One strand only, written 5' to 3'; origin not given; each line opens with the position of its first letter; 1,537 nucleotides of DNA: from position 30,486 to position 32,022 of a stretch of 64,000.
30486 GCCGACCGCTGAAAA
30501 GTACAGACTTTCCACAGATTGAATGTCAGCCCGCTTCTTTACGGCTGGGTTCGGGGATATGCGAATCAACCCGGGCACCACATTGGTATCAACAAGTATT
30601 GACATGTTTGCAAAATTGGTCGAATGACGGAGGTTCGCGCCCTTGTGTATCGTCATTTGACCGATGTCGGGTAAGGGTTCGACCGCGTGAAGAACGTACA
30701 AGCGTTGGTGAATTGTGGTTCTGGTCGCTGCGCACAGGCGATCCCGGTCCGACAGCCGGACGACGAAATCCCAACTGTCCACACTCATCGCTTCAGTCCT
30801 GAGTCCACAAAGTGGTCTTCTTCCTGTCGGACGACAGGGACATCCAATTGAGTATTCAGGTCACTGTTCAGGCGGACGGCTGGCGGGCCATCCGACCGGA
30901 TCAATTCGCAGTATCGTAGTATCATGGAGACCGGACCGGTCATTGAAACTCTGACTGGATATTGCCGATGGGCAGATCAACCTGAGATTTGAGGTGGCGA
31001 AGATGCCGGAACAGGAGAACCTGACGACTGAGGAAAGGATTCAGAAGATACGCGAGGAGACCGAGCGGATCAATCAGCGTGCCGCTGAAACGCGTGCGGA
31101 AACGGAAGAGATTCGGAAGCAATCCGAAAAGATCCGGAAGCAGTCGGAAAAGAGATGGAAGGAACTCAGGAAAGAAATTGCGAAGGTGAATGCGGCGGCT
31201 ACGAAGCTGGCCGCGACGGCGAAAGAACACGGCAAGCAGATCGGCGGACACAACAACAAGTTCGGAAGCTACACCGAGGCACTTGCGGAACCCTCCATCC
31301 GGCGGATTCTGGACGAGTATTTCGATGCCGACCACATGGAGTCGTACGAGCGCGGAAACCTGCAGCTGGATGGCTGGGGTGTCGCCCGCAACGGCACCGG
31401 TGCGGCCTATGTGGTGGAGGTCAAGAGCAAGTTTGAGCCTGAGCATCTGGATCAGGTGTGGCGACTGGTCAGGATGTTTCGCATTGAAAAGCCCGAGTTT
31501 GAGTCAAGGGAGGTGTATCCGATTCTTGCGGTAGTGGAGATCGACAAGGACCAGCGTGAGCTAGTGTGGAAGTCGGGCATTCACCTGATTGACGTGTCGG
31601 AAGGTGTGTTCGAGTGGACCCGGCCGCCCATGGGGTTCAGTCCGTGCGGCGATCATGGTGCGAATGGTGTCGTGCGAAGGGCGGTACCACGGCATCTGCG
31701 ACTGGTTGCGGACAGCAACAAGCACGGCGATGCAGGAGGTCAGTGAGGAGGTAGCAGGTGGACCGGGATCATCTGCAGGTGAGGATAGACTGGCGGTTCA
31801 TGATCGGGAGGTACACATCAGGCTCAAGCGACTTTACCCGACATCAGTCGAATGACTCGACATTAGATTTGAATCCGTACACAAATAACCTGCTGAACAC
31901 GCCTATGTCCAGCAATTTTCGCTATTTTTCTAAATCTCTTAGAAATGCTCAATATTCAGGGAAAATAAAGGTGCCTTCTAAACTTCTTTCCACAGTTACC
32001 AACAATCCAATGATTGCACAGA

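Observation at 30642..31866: TIR-bounded 1.1-1.2 kb element whose only ORF is a coiled-coil + PD-(D/E)xK-like protein, not a recognisable transposase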

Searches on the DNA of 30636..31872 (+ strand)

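Call 35: search_rna_families(sources=[L006, L003, L013, L016, L019, L010], threshold=evalue, max_evalue=1)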
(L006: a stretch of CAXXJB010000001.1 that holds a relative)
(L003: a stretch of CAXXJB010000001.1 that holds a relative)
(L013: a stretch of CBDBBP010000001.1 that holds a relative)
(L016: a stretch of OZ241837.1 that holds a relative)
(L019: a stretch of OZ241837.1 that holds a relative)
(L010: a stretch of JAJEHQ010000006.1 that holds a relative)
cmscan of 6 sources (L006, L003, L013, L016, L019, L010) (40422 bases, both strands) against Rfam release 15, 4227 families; matches with E-value up to 1: 3.
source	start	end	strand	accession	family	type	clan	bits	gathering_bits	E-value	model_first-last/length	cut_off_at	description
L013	1869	2031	+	RF00022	GcvB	Gene;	-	32.2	42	0.0017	1-204/204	no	GcvB RNA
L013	5796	5892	-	RF03202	mir-555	Gene; miRNA;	-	22.7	92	0.79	1-89/89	no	mir-555 microRNA precursor family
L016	6373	6475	+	RF01497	ALIL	Cis-reg;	-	20.3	50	0.3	1-117/117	no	ALIL pseudoknot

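Call 76: search_dna_similar(query=window:30636-31872:+, collection=plasmids, mode=distant, max_evalue=0.01, max_rows=10)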
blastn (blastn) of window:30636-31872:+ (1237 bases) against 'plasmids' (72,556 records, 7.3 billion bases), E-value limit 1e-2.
No match.
